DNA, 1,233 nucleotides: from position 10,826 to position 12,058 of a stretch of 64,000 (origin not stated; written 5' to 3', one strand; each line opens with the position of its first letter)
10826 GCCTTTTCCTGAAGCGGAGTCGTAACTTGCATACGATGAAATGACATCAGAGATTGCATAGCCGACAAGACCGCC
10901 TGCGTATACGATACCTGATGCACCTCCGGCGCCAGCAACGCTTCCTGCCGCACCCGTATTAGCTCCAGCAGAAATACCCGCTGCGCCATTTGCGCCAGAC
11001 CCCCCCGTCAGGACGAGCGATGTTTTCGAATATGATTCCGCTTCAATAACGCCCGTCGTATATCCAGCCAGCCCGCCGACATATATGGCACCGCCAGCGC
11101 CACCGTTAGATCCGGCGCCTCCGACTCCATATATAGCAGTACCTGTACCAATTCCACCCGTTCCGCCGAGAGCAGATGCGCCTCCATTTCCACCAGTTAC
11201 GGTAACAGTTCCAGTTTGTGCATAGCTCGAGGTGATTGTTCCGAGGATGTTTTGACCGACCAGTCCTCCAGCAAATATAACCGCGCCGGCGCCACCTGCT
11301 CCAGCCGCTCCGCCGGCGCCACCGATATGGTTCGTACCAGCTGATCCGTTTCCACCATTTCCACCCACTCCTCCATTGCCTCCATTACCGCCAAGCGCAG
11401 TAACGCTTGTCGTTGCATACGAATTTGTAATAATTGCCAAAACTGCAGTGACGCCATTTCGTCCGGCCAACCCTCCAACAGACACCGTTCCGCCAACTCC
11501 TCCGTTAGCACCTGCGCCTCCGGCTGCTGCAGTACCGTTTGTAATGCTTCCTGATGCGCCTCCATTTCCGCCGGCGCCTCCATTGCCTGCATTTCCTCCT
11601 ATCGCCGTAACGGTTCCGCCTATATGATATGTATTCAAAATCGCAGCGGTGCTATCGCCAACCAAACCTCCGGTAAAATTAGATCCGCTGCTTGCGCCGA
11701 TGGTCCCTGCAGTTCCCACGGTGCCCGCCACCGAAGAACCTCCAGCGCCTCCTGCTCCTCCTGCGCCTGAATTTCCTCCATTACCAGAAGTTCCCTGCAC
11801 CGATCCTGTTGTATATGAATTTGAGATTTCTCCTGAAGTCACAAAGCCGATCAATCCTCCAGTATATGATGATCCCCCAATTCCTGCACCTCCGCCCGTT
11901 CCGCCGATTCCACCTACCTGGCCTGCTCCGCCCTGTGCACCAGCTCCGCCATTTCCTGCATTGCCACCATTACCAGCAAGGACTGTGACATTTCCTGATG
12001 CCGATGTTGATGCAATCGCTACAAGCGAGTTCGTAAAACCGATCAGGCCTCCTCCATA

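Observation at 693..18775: Cohesin-dockerin surface module: a 5,304-aa dockerin-tipped giant protein followed by two membrane-anchored cohesin-like proteins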

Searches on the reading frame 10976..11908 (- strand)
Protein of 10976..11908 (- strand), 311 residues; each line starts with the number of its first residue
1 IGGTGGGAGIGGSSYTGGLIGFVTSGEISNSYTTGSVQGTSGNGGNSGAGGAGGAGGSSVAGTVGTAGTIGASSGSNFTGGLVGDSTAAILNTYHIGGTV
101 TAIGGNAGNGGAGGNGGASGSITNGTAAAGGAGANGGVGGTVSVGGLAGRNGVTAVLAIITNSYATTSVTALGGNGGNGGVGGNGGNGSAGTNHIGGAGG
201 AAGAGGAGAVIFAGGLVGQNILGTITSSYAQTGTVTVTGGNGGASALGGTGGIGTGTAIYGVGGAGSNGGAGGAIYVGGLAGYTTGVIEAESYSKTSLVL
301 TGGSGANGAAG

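Call 47: search_protein_families(library=pfam, proteins=[window:10976-11908:-], max_evalue=10)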
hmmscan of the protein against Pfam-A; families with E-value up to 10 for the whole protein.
window:10976-11908:- (311 aa): 1 family
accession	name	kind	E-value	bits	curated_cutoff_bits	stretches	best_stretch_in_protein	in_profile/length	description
PF07581.17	Glug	-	0.00032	21.4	20.5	4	12-37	1-27/28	The GLUG motif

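Call 79: search_protein_families(library=ncbifam, proteins=[window:10976-11908:-], max_evalue=0.01)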
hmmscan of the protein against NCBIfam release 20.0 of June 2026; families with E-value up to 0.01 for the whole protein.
window:10976-11908:- (311 aa): 0 families
